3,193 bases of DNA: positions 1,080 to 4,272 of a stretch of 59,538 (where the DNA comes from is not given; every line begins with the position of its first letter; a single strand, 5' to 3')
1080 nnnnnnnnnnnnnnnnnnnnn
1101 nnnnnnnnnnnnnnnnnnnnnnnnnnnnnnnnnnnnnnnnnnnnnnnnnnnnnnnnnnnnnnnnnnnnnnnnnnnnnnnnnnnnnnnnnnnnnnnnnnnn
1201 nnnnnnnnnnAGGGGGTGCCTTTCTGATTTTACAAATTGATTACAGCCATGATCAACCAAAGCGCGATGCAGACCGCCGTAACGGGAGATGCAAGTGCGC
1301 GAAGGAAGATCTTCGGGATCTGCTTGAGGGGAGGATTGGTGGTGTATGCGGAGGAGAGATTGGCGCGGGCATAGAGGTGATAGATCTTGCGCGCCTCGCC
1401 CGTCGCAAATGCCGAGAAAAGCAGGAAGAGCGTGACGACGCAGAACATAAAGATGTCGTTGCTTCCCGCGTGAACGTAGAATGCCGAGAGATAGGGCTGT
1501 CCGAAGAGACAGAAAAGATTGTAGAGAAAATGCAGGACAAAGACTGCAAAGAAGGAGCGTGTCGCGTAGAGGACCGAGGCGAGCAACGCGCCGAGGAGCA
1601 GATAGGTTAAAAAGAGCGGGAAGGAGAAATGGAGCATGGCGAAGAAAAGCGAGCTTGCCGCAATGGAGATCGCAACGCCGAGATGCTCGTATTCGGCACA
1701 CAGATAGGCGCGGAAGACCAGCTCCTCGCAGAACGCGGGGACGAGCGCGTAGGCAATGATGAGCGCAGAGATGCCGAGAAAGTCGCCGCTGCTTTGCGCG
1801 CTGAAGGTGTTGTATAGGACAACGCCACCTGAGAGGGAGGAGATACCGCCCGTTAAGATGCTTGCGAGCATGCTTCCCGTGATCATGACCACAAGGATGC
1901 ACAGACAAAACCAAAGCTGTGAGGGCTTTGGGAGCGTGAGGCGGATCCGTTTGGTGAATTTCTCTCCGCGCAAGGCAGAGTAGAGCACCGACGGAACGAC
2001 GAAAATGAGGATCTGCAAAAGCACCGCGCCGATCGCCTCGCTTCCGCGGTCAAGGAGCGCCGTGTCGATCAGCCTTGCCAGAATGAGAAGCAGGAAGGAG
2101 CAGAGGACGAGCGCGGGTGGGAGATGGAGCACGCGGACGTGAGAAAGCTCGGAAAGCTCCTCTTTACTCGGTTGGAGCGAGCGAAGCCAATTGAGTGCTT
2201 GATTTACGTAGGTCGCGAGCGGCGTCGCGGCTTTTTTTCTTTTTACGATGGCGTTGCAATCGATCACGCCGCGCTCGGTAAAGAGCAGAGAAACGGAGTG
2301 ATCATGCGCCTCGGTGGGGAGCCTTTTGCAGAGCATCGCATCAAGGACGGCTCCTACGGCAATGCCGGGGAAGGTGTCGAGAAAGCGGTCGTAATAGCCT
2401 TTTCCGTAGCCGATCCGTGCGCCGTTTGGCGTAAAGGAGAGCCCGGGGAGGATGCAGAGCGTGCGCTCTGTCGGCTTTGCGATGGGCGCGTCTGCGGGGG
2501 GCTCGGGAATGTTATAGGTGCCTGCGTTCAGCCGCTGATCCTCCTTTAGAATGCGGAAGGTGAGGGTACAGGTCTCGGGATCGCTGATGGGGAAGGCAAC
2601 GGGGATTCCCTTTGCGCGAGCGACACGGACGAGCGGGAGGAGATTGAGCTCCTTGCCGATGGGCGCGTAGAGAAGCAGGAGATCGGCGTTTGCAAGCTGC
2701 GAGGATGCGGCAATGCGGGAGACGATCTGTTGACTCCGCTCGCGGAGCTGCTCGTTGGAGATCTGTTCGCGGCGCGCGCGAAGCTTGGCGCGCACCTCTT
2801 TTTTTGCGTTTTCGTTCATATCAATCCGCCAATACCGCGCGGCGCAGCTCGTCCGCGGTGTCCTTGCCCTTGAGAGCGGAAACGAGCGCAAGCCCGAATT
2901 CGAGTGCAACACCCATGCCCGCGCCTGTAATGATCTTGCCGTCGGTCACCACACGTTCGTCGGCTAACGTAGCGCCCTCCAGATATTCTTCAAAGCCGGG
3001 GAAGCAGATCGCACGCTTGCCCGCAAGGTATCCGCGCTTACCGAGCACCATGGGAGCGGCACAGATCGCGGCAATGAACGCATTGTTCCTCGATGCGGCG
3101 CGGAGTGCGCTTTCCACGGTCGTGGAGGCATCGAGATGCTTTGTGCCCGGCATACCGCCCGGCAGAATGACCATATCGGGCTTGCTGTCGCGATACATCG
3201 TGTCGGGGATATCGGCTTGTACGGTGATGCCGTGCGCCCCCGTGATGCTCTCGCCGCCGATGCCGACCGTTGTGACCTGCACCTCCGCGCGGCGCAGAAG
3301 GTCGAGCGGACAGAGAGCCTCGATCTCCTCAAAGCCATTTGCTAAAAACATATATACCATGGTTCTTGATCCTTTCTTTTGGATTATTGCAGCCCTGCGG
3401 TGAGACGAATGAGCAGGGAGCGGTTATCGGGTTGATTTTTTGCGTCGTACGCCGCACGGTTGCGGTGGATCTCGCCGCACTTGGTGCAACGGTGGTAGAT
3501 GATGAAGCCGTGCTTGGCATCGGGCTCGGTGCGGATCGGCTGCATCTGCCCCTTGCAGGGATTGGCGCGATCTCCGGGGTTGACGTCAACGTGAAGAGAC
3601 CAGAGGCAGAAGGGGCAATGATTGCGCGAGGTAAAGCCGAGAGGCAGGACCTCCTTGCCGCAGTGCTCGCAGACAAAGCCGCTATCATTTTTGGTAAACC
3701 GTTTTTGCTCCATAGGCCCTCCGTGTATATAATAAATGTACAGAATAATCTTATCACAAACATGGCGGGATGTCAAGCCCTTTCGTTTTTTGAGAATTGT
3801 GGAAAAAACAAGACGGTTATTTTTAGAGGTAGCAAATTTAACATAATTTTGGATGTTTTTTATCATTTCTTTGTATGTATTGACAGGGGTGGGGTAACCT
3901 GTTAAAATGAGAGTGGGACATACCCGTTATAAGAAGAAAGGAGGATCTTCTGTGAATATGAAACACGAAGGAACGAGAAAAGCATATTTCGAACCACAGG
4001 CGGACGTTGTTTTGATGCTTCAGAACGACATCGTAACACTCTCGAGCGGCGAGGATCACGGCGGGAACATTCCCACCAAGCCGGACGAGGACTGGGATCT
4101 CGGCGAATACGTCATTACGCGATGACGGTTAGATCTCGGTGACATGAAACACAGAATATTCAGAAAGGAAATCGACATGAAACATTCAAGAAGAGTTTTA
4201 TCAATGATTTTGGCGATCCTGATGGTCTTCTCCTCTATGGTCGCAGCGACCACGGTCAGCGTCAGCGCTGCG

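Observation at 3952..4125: Unplaced micro-ORF family sitting just upstream of giant secreted enzymes (member 1 and family definition)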

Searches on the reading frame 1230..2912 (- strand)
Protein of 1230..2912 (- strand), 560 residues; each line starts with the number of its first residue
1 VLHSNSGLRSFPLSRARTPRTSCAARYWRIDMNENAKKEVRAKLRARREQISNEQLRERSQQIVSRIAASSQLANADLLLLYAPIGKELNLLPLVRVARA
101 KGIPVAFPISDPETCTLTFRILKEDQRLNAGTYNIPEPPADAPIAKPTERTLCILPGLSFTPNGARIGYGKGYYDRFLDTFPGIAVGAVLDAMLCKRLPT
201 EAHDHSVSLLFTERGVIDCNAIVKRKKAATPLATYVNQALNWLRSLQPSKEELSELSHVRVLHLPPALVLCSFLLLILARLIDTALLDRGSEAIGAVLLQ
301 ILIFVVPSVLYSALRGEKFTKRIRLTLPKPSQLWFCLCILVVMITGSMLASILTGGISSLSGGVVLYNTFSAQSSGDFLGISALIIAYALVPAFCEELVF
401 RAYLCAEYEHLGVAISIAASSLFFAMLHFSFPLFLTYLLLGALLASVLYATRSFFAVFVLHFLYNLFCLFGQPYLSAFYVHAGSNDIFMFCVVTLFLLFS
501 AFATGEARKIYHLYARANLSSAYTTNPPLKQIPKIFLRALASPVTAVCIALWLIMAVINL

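Call 51: search_protein_families(library=pfam, proteins=[window:1230-2912:-], max_evalue=0.001)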
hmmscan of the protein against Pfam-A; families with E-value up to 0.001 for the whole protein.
window:1230-2912:- (560 aa): 2 families
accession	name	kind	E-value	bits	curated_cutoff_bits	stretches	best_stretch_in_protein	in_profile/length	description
PF01812.26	5-FTHF_cyc-lig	-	1.7e-32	113.3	27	1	37-213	1-186/186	5-formyltetrahydrofolate cyclo-ligase family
PF02517.21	Rce1-like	-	4.5e-14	52.9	22.4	1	383-467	6-93/93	Type II CAAX prenyl endopeptidase Rce1-like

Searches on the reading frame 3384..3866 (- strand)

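Call 51: search_protein_families(library=pfam, proteins=[window:3384-3866:-], max_evalue=0.001)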
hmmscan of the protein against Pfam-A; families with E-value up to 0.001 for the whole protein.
window:3384-3866:- (160 aa): 1 family
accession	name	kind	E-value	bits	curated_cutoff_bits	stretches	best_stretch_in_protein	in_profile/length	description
PF12647.12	RNHCP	-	6.2e-31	106.7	24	1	62-144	2-86/90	RNHCP domain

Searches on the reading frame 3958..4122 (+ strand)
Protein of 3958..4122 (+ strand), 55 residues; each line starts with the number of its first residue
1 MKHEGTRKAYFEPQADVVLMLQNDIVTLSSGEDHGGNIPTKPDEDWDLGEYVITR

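Call 10: search_protein_families(library=pfam, proteins=[window:3958-4122:+], max_evalue=10)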
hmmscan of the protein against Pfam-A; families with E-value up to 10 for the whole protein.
seq(55 aa): 0 families

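Call 11: search_protein_families(library=ncbifam, proteins=[window:3958-4122:+], max_evalue=10)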
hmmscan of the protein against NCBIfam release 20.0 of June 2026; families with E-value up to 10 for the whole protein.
seq(55 aa): 0 families
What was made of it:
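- Tried and rejected: Pfam and NCBIfam scans of the three peptides found nothing (calls 10, 11).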

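Call 15: find_homologous_proteins(query=A1, max_evalue=0.01)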
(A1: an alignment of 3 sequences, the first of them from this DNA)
Query A1 (3 sequences) (55 aa, profile of the alignment): 5 proteins with E <= 0.01 among 7 candidates.
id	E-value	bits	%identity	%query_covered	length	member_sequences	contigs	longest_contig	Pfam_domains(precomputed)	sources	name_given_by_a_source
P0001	3.5e-25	106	100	100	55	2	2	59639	-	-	-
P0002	8.3e-25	104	100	100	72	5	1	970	-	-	-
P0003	2.2e-23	100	47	78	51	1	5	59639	-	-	-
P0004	1.2e-19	88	27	85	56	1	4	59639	-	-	-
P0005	5.2e-17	79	49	78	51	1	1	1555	-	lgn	-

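Call 19: find_encoding_contigs(protein=P0005, flank=10000)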
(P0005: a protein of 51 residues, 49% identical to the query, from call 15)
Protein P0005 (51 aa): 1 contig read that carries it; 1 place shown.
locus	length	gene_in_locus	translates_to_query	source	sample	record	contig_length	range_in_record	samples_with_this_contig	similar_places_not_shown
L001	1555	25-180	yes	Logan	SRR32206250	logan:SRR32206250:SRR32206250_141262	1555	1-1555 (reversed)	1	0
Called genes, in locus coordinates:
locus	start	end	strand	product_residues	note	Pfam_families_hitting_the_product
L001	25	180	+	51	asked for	-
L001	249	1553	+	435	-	?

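Call 27: search_protein_representatives(alignment_id=A2)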
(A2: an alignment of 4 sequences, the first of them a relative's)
Query: 4 sequences, 50 profile positions. Proteins with E-value up to 0.001 (for the whole library): 62; up to 1e-10: 6; up to 1e-30: 0. The best 62 are listed.
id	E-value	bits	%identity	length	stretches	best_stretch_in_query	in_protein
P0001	2.5e-24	101.3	-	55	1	1-50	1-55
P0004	1.5e-18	82.8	-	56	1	1-49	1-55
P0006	4.3e-17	78.1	-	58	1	2-47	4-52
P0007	4.7e-14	68.4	-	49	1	1-44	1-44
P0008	2.7e-12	62.8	-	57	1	3-44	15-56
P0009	3.4e-12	62.4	-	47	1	1-44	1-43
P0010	5.4e-10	55.4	-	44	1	1-44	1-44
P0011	7.2e-09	51.8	-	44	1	1-44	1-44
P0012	1.1e-08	51.2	-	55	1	1-41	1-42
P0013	5.3e-07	45.8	-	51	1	1-44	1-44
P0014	7.2e-07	45.4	-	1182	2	33-49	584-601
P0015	1.9e-06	44.1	-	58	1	1-45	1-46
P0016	3.4e-06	43.2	-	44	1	1-39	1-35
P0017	3.4e-06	43.2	-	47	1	1-42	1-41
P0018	5.3e-06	42.6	-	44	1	1-43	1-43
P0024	1.1e-05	41.6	-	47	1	1-43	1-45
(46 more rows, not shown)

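Call 29: find_encoding_contigs(protein=P0001, flank=10000, max_places=4)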
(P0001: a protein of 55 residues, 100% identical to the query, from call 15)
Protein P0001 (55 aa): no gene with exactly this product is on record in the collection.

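Call 30: find_encoding_contigs(protein=P0004, flank=10000, max_places=4)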
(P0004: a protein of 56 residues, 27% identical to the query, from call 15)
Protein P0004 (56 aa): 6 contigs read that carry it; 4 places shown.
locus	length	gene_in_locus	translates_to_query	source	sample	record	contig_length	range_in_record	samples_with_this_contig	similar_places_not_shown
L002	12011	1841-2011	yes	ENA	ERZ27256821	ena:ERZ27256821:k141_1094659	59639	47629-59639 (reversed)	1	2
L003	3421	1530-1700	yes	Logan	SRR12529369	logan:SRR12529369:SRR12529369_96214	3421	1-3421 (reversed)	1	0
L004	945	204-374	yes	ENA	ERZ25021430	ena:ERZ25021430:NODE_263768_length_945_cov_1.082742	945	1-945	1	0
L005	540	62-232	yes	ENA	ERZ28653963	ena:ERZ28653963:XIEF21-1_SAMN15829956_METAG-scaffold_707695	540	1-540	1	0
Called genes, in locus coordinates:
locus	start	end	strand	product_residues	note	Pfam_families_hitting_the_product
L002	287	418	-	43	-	-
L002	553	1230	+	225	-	PF04239:DUF421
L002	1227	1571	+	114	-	-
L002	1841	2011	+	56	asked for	-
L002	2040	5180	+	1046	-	PF18998:Flg_new_2 (faint), PF00149:Metallophos (weak)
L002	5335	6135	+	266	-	PF23023:Anti-Pycsar_Apyc1, PF00753:Lactamase_B, PF12706:Lactamase_B_2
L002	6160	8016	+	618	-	PF20511:PMI_typeI_cat, PF21621:MPI_cupin_dom, PF00480:ROK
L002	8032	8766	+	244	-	PF16481:DUF5058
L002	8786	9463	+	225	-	-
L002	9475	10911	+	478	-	PF04389:Peptidase_M28 (weak), PF01546:Peptidase_M20, PF07687:M20_dimer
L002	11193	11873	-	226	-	-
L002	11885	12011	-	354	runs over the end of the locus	PF22244:GCE_fung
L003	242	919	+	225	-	PF04239:DUF421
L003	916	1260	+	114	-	-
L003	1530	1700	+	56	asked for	-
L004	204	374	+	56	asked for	-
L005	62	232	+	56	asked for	-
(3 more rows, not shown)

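Call 38: find_homologous_proteins(query=A3, max_evalue=0.001)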
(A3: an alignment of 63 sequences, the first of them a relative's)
Query A3 (63 sequences) (41 aa, profile of the alignment): 23 proteins with E <= 0.001 among 131 candidates.
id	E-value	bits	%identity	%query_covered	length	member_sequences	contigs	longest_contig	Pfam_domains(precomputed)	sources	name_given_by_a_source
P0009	1.1e-13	69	38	59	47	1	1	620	-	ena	-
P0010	9.5e-13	66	36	85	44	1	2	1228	-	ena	-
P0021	1.9e-12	65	-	-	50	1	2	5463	-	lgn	-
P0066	4.6e-12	63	38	59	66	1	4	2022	-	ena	-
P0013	1.4e-11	62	36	78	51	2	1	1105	-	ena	-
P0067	2.2e-11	61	-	-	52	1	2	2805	-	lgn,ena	-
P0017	2.7e-11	61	32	73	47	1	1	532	-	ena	-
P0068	5.4e-11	60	38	59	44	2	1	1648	-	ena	-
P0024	2.8e-10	58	36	68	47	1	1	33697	-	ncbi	-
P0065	4.3e-9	54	-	-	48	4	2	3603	-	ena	-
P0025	1.1e-7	49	-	-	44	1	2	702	-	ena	-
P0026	1.4e-7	49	100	100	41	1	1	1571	-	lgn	-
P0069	3.0e-7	48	-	-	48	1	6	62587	-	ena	-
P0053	5.0e-7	47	-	-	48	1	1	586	-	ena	-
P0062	7.1e-7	47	33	95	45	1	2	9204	-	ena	-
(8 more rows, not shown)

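Call 104: find_encoding_contigs(protein=P0024, flank=8000, max_places=2)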
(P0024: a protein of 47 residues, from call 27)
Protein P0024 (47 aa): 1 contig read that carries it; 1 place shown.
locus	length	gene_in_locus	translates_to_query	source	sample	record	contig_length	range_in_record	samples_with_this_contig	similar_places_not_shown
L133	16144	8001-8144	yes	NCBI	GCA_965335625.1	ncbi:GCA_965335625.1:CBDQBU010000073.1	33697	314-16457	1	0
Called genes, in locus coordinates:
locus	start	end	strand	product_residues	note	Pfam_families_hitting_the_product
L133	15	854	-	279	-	PF02899:Phage_int_SAM_1, PF13495:Phage_int_SAM_4 (weak), PF00589:Phage_integrase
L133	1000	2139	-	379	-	PF00465:Fe-ADH, PF13685:Fe-ADH_2, PF25137:ADH_Fe_C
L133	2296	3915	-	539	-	PF00370:FGGY_N, PF02782:FGGY_C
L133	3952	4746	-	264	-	PF00459:Inositol_P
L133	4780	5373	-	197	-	PF01380:SIS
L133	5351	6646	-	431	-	PF13685:Fe-ADH_2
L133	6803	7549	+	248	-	PF00392:GntR (faint), PF08220:HTH_DeoR, PF08279:HTH_11 (weak), PF12802:MarR_2 (faint), PF13412:HTH_24 (weak), PF00455:DeoRC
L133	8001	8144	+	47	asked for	-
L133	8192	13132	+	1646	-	PF00657:Lipase_GDSL, PF13472:Lipase_GDSL_2 (weak)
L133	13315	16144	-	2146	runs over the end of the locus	PF13306:LRR_5, PF02369:Big_1 (faint), PF13620:CarboxypepD_reg, PF13287:Fn3_assoc, PF13290:CHB_HEX_C_1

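Call 105: find_encoding_contigs(protein=P0069, flank=8000, max_places=2)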
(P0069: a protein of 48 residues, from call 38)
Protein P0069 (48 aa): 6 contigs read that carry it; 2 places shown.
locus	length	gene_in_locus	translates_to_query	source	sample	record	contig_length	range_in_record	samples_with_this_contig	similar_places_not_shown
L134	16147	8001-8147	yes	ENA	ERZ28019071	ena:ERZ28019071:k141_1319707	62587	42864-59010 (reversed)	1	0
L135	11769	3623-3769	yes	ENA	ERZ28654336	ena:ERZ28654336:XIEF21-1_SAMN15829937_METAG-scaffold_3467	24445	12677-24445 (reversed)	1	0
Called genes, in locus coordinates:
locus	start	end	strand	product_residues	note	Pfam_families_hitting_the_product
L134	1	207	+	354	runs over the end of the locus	-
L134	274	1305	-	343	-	PF00154:RecA_N, PF06745:ATPase (weak), PF08423:Rad51, PF21096:RecA_C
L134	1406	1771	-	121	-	PF05635:23S_rRNA_IVP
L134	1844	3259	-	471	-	PF03435:Sacchrp_dh_NADP, PF16653:Sacchrp_dh_C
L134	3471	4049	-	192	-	PF20326:DUF6621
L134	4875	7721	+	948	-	PF13306:LRR_5, PF13855:LRR_8 (faint), PF13306:LRR_5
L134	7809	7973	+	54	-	-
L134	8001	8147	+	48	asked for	-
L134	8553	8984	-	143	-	-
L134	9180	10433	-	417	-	-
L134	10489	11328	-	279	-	-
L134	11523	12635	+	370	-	-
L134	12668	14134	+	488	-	-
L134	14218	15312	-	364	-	PF03054:tRNA_Me_trans, PF20259:tRNA_Me_trans_M, PF20258:tRNA_Me_trans_C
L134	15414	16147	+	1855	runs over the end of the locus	PF01835:MG2, PF00207:A2M, PF17973:bMG10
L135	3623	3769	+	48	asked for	-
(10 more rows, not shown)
